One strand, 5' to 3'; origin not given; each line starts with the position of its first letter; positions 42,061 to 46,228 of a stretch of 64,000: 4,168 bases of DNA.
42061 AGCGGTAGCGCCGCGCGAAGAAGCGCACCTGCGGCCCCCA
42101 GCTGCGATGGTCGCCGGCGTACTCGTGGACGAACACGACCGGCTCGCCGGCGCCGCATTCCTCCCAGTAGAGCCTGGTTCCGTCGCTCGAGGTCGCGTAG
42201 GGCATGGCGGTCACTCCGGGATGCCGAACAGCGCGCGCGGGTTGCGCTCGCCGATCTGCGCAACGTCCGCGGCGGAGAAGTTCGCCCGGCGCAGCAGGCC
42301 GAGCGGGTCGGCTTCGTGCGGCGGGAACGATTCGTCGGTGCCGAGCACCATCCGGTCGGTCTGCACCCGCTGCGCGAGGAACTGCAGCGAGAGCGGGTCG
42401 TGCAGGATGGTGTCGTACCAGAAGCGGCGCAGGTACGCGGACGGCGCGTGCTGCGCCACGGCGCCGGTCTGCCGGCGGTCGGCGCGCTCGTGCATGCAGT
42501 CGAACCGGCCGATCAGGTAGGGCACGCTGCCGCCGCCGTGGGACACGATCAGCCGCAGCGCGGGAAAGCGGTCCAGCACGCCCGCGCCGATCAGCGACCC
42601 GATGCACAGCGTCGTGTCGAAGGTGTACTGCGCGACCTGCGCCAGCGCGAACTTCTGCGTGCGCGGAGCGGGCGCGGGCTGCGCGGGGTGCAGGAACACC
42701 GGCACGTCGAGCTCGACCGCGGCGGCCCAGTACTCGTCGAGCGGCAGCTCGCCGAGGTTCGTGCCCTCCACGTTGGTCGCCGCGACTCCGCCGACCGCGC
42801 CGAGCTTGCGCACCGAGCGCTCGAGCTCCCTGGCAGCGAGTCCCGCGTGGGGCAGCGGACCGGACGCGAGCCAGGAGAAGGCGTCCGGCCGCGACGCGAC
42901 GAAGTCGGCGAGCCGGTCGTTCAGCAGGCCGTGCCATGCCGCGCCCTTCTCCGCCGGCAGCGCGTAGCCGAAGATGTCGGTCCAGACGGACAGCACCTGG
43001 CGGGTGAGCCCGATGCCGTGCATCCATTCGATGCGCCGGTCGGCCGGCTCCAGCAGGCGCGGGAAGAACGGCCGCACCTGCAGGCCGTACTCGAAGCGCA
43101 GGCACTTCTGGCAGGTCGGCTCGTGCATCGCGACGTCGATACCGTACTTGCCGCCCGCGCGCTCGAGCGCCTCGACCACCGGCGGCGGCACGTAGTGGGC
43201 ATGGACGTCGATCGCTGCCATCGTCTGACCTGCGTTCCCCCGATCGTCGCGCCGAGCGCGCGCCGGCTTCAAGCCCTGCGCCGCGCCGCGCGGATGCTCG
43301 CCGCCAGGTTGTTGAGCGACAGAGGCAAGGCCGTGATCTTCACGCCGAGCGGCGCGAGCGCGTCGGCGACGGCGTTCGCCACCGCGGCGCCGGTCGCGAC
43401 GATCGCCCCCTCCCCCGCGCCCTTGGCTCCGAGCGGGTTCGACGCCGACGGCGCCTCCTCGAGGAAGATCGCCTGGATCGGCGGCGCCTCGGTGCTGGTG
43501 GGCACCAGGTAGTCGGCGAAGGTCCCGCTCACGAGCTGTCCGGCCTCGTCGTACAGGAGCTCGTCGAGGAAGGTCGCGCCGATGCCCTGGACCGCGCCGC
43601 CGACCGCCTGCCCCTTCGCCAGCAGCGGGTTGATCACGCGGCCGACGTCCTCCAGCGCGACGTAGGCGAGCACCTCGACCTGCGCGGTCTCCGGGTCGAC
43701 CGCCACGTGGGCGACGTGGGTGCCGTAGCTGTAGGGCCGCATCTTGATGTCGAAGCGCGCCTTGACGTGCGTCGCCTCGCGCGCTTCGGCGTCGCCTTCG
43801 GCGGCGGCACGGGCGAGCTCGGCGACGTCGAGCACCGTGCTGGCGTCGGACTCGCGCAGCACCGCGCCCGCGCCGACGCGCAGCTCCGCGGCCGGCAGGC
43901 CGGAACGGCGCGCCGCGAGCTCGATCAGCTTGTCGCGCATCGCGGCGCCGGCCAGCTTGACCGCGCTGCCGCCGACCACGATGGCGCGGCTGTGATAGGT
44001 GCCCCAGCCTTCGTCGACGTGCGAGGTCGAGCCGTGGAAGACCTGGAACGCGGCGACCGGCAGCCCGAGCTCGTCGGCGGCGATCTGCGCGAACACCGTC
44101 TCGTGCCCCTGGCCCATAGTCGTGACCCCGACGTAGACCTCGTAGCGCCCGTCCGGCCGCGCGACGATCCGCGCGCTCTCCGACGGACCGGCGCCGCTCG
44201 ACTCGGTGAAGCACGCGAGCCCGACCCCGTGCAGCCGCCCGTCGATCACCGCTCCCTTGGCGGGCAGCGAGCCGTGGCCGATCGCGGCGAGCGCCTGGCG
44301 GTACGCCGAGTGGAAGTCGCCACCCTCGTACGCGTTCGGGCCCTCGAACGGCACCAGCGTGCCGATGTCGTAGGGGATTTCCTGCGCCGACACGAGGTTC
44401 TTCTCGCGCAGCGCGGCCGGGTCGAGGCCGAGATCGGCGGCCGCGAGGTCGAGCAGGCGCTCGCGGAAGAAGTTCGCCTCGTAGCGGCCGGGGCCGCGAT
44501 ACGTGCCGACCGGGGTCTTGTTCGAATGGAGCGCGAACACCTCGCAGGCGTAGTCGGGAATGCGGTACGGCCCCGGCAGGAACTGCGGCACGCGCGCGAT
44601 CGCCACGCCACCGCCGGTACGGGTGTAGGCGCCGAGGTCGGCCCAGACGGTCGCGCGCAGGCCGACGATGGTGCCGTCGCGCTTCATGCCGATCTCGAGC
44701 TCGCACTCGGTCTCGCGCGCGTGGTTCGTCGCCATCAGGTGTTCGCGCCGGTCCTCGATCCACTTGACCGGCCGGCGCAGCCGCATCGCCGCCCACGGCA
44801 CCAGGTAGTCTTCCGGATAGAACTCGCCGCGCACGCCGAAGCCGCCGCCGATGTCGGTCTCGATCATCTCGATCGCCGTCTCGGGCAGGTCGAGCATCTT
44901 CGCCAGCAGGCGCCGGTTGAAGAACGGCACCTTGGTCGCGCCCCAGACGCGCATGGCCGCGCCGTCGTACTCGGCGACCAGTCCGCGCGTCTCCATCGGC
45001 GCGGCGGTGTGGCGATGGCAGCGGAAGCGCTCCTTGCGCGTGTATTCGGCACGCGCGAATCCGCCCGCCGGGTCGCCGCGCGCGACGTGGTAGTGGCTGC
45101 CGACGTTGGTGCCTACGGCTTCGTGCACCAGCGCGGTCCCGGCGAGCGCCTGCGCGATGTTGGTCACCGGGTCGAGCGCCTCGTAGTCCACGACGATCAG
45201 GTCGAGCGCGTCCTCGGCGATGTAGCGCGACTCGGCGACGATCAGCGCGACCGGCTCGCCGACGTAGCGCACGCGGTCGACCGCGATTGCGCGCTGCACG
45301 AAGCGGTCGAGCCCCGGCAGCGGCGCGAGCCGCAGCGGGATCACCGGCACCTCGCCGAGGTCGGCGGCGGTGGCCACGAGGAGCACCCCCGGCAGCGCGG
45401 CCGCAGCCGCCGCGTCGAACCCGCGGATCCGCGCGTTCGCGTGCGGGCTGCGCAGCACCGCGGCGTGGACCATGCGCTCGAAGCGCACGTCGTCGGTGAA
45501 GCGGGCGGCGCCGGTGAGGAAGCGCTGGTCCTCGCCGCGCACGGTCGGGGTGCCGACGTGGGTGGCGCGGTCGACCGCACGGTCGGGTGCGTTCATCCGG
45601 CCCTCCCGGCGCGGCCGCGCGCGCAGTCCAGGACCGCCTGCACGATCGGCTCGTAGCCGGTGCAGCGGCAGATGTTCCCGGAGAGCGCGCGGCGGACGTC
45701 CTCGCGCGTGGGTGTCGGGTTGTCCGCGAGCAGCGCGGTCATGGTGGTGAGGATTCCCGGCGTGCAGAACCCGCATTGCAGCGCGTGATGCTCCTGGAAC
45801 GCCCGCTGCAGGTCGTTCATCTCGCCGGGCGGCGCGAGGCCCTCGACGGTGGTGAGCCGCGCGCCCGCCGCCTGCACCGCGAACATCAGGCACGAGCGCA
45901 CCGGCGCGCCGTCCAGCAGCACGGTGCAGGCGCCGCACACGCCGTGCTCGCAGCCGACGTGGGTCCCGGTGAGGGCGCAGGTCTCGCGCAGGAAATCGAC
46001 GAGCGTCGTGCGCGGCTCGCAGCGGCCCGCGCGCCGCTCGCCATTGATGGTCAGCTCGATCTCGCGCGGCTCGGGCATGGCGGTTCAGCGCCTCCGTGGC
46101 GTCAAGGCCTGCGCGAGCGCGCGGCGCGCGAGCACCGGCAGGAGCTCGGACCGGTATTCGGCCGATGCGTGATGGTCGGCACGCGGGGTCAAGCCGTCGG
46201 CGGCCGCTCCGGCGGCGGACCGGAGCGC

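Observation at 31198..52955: About 22-kb N-heterocycle catabolic island: two Mo hydroxylases, barbiturase/AtzD-family ring opener, cytosine-deaminase-like and decarboxylase-type amidohydrolases, three importers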

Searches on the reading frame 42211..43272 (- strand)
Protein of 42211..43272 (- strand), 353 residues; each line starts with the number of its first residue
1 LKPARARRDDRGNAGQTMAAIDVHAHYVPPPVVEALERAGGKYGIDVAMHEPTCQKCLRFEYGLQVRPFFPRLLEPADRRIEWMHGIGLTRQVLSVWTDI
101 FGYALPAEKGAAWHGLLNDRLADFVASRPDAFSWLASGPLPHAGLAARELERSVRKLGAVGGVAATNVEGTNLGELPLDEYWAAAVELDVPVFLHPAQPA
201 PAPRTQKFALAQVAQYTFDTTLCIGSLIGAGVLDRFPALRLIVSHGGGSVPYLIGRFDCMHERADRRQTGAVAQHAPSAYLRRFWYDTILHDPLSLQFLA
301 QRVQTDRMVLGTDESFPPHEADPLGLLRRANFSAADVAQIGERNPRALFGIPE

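Call 7: search_protein_families(library=pfam, proteins=[window:42211-43272:-], max_evalue=0.001)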
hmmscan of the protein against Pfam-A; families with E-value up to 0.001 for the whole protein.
window:42211-43272:- (353 aa): 1 family
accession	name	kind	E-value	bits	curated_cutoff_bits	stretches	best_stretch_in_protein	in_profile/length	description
PF04909.20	Amidohydro_2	-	1.8e-25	90.7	26.4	1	21-351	1-289/289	Amidohydrolase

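Call 8: search_protein_families(library=ncbifam, proteins=[window:42211-43272:-], max_evalue=0.001)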
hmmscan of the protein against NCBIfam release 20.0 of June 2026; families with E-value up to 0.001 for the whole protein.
window:42211-43272:- (353 aa): 0 families

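Call 13: search_solved_structures(query=window:42211-43272:-, max_evalue=0.001)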
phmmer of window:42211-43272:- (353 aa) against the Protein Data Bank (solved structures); distinct sequences matched with E-value up to 0.001: 41.
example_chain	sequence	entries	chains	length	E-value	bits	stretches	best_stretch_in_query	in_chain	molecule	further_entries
4igm_A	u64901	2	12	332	2e-36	129.2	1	21-328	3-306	2-amino-3-carboxymuconate-6-semialdehyde decarboxylase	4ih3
4ofc_A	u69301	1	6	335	2.1e-36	129.1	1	21-328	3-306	2-amino-3-carboxymuconate-6-semialdehyde decarboxylase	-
2wm1_A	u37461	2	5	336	2.1e-36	129.1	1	21-328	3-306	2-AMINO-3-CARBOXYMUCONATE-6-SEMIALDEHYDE DECARBOXYLASE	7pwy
4ign_A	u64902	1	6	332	7.6e-36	127.3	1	21-328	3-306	2-amino-3-carboxymuconate-6-semialdehyde decarboxylase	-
6mgt_A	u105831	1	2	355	1.8e-33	119.4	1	20-340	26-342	2-amino-3-carboxymuconate 6-semialdehyde decarboxylase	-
8yt2_A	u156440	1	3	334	2.7e-33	118.9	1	21-340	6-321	2-amino-3-carboxymuconate 6-semialdehyde decarboxylase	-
6mgs_A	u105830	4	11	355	3.5e-33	118.5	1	20-340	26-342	2-amino-3-carboxymuconate 6-semialdehyde decarboxylase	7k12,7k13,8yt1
2hbv_A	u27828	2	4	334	3.9e-33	118.4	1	21-340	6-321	2-amino-3-carboxymuconate 6-semialdehyde decarboxylase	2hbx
4ifk_B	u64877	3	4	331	2.2e-32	115.9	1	21-338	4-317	2-amino-3-carboxymuconate 6-semialdehyde decarboxylase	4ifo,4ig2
4era_A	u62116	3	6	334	2.7e-32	115.6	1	21-340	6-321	2-amino-3-carboxymuconate 6-semialdehyde decarboxylase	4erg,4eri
4ifk_A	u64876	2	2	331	3.2e-32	115.3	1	21-338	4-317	2-amino-3-carboxymuconate 6-semialdehyde decarboxylase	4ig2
4ifr_A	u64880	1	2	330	3.6e-32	115.2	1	21-338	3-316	2-amino-3-carboxymuconate 6-semialdehyde decarboxylase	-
4epk_A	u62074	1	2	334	9.1e-32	113.9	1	21-340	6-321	2-amino-3-carboxymuconate 6-semialdehyde decarboxylase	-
3s4t_A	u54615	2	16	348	3e-22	82.5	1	71-350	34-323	Amidohydrolase 2 | Gamma-resorcylate decarboxylase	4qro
2dvt_A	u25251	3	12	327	4.3e-19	72.1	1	55-350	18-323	Thermophilic reversible gamma-resorcylate decarboxylase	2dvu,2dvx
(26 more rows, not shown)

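Call 87: search_solved_structures(query=window:42211-43272:-, max_evalue=1e-30, show_alignments=1)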
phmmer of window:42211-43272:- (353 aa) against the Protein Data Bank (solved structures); distinct sequences matched with E-value up to 1e-30: 13.
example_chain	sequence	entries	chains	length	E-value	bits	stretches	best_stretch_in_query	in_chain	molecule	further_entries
4igm_A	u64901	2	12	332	2e-36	129.2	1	21-328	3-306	2-amino-3-carboxymuconate-6-semialdehyde decarboxylase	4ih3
4ofc_A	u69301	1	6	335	2.1e-36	129.1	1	21-328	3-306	2-amino-3-carboxymuconate-6-semialdehyde decarboxylase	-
2wm1_A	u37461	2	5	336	2.1e-36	129.1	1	21-328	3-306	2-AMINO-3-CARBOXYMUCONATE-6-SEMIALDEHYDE DECARBOXYLASE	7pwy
4ign_A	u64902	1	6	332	7.6e-36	127.3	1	21-328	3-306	2-amino-3-carboxymuconate-6-semialdehyde decarboxylase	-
6mgt_A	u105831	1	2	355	1.8e-33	119.4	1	20-340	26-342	2-amino-3-carboxymuconate 6-semialdehyde decarboxylase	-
8yt2_A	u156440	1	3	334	2.7e-33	118.9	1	21-340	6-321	2-amino-3-carboxymuconate 6-semialdehyde decarboxylase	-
6mgs_A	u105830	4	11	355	3.5e-33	118.5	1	20-340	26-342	2-amino-3-carboxymuconate 6-semialdehyde decarboxylase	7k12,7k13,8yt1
2hbv_A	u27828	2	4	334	3.9e-33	118.4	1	21-340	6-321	2-amino-3-carboxymuconate 6-semialdehyde decarboxylase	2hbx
4ifk_B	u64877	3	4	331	2.2e-32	115.9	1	21-338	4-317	2-amino-3-carboxymuconate 6-semialdehyde decarboxylase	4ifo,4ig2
4era_A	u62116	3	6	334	2.7e-32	115.6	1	21-340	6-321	2-amino-3-carboxymuconate 6-semialdehyde decarboxylase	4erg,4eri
4ifk_A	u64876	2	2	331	3.2e-32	115.3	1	21-338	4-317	2-amino-3-carboxymuconate 6-semialdehyde decarboxylase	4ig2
4ifr_A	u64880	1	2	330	3.6e-32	115.2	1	21-338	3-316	2-amino-3-carboxymuconate 6-semialdehyde decarboxylase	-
4epk_A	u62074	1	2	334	9.1e-32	113.9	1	21-340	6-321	2-amino-3-carboxymuconate 6-semialdehyde decarboxylase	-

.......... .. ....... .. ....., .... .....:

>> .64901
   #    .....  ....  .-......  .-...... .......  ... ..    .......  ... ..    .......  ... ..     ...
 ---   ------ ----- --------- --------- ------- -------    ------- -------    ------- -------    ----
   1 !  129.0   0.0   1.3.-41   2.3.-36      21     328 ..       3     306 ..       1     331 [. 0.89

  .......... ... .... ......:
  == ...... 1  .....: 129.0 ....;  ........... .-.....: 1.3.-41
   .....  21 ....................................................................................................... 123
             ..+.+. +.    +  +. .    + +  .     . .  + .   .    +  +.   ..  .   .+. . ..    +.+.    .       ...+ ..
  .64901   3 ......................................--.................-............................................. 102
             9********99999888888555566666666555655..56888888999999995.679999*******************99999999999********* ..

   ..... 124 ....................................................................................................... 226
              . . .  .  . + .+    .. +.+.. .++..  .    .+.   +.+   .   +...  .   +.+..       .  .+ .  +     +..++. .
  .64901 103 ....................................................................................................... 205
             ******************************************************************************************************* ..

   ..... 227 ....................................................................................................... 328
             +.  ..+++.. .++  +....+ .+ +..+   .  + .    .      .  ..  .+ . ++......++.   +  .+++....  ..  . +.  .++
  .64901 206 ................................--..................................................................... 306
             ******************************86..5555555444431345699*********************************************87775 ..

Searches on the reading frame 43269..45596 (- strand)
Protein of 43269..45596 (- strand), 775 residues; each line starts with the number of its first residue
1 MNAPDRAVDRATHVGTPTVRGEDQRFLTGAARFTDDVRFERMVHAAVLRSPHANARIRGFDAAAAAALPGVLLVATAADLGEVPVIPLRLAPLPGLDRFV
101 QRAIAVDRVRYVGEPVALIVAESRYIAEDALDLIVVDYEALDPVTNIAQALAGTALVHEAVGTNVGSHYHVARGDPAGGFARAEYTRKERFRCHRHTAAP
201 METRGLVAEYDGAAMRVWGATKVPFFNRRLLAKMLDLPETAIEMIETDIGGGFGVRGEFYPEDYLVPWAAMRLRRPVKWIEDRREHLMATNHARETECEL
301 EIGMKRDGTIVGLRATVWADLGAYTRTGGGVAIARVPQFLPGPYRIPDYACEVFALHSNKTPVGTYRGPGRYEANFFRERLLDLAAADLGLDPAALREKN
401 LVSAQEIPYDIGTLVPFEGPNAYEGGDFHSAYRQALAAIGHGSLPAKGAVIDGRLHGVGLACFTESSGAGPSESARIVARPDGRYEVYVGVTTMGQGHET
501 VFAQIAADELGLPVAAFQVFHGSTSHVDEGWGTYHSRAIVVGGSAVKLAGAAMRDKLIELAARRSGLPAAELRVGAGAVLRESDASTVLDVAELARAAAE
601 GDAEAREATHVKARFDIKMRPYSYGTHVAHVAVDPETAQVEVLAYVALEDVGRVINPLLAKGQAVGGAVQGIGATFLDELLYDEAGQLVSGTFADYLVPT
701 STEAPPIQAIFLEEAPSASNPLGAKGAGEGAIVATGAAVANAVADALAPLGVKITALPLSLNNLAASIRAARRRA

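Call 7: search_protein_families(library=pfam, proteins=[window:43269-45596:-], max_evalue=0.001)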
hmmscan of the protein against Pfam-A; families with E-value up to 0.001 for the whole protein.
window:43269-45596:- (775 aa): 3 families
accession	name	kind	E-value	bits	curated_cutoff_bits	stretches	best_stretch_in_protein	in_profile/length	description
PF02738.23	MoCoBD_1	-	9.2e-70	234.9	27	1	157-401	1-244/244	Molybdopterin cofactor-binding domain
PF20256.3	MoCoBD_2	-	8.7e-68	229.3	27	1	454-705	23-283/283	Molybdopterin cofactor-binding domain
PF01315.27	Ald_Xan_dh_C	-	3e-24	85.9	31.3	1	28-141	1-109/110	Aldehyde oxidase and xanthine dehydrogenase, a/b hammerhead domain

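Call 8: search_protein_families(library=ncbifam, proteins=[window:43269-45596:-], max_evalue=0.001)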
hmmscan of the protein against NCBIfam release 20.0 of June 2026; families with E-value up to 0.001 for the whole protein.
window:43269-45596:- (775 aa): 13 families
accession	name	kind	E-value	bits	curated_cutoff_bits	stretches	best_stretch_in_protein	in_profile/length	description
NF041018.1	glyceraldDH_alpha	equivalog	2.5e-185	618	790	1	13-763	2-739/741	glyceraldehyde dehydrogenase subunit alpha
NF040766.1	CODH_aero_grp5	exception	6.3e-174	580.2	950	2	13-618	4-618/785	aerobic carbon-monoxide dehydrogenase large subunit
TIGR02416.1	CO_dehy_Mo_lg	equivalog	1.3e-132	443.6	991.15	1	22-760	1-763/770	aerobic carbon-monoxide dehydrogenase large subunit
NF043082.1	XdhA_XDHase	equivalog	1.3e-115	387.3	780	1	14-770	1-754/758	xanthine dehydrogenase subunit XdhA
TIGR03194.1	4hydrxCoA_A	equivalog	3.8e-109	366.2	994.55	1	17-764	2-742/746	4-hydroxybenzoyl-CoA reductase subunit alpha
NF007426.0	PRK09970.1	equivalog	1.5e-107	360.6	916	1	12-767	4-754/761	xanthine dehydrogenase molybdenum-binding subunit XdhA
TIGR03196.1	pucD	equivalog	2.9e-85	287.2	783.65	1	14-765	3-755/763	xanthine dehydrogenase subunit D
TIGR03311.1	Se_dep_XDH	equivalog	4.2e-77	260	830.45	1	11-742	159-827/848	selenium-dependent xanthine dehydrogenase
NF041671.1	peri_hyde_PaoC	equivalog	1.3e-70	238.7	1180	1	4-767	8-730/735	aldehyde oxidoreductase molybdenum-binding subunit PaoC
TIGR03313.1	Se_sel_red_Mo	hypoth_equivalog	4.3e-69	233.2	1101.9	2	164-747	352-931/951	molybdopterin-dependent oxidoreductase Mo/Fe-S-binding subunit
TIGR02965.1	xanthine_xdhB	equivalog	1.1e-62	212.3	849.5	1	24-753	11-735/758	xanthine dehydrogenase molybdopterin binding subunit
NF045668.1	pterin_aldehy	equivalog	9.5e-57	192.7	1100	1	14-765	175-901/905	molybdopterin-dependent aldehyde oxidoreductase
TIGR02969.1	mam_aldehyde_ox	subfamily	2.8e-27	94.6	1912.3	1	14-748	576-1280/1330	aldehyde oxidase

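Call 34: search_solved_structures(query=window:43269-45596:-, max_evalue=1e-20)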
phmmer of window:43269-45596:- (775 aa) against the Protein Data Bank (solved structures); distinct sequences matched with E-value up to 1e-20: 41.
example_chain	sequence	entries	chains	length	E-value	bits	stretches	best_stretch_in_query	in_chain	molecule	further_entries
7dqx_A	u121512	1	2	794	3.7e-144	485.3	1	9-762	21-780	6-hydroxypseudooxynicotine dehydrogenase complex subunit gamma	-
8uem_A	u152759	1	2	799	3.2e-133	449.1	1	5-763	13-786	Carbon monoxide dehydrogenase (Large chain), CoxL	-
1t3q_B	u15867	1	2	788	1.8e-124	420.2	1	12-769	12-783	quinoline 2-oxidoreductase large subunit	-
4zoh_A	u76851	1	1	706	9.7e-115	388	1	104-763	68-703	Putative oxidoreductase molybdopterin-binding subunit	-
1ffu_B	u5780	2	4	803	1.2e-101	344.7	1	13-758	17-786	CUTL, MOLYBDOPROTEIN OF CARBON MONOXIDE DEHYDROGENASE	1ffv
1n5w_B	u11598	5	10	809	5.2e-96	326.1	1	9-752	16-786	Carbon monoxide dehydrogenase large chain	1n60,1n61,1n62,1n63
1zxi_B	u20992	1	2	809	6.7e-96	325.7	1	9-752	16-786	Carbon monoxide dehydrogenase large chain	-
1rm6_A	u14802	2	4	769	2.1e-74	254.7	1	13-767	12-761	4-hydroxybenzoyl-CoA reductase alpha subunit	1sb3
5y6q_C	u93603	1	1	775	8.8e-45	156.7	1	14-763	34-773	Aldehyde oxidase large subunit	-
5g5g_C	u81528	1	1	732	2.2e-38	135.5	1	5-765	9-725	PUTATIVE XANTHINE DEHYDROGENASE YAGS FAD-BINDING SUBUNIT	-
5g5h_C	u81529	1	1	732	2.3e-38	135.5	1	5-765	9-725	Aldehyde oxidoreductase molybdenum-binding subunit PaoC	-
3hrd_A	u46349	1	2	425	2.2e-36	128.9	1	19-400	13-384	Nicotinate dehydrogenase large molybdopterin subunit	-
1sij_A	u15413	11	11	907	5.4e-34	121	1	42-403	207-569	Aldehyde oxidoreductase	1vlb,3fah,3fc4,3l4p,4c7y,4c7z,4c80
3hrd_B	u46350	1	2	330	2.4e-33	118.9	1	457-771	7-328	Nicotinate dehydrogenase medium molybdopterin subunit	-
3sr6_C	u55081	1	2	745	4.5e-31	111.4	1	27-548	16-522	Xanthine dehydrogenase/oxidase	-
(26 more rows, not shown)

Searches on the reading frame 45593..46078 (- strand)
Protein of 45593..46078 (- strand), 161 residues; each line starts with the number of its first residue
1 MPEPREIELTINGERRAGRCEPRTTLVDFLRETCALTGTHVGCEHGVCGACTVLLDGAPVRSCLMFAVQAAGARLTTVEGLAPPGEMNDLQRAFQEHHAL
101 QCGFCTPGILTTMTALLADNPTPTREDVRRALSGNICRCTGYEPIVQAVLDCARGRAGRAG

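Call 9: search_protein_families(library=pfam, proteins=[window:45593-46078:-], max_evalue=0.001)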
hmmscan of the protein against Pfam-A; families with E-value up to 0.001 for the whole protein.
window:45593-46078:- (161 aa): 3 families
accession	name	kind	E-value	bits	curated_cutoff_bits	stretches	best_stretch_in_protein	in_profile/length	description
PF01799.25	Fer2_2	-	2.7e-31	107.9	30.3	1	77-149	1-74/75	[2Fe-2S] binding domain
PF00111.32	Fer2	-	2.3e-08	34.3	21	1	10-63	2-55/77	2Fe-2S iron-sulfur cluster binding domain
PF13085.11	Fer2_3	-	1e-05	26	27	1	42-81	51-89/107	2Fe-2S iron-sulfur cluster binding domain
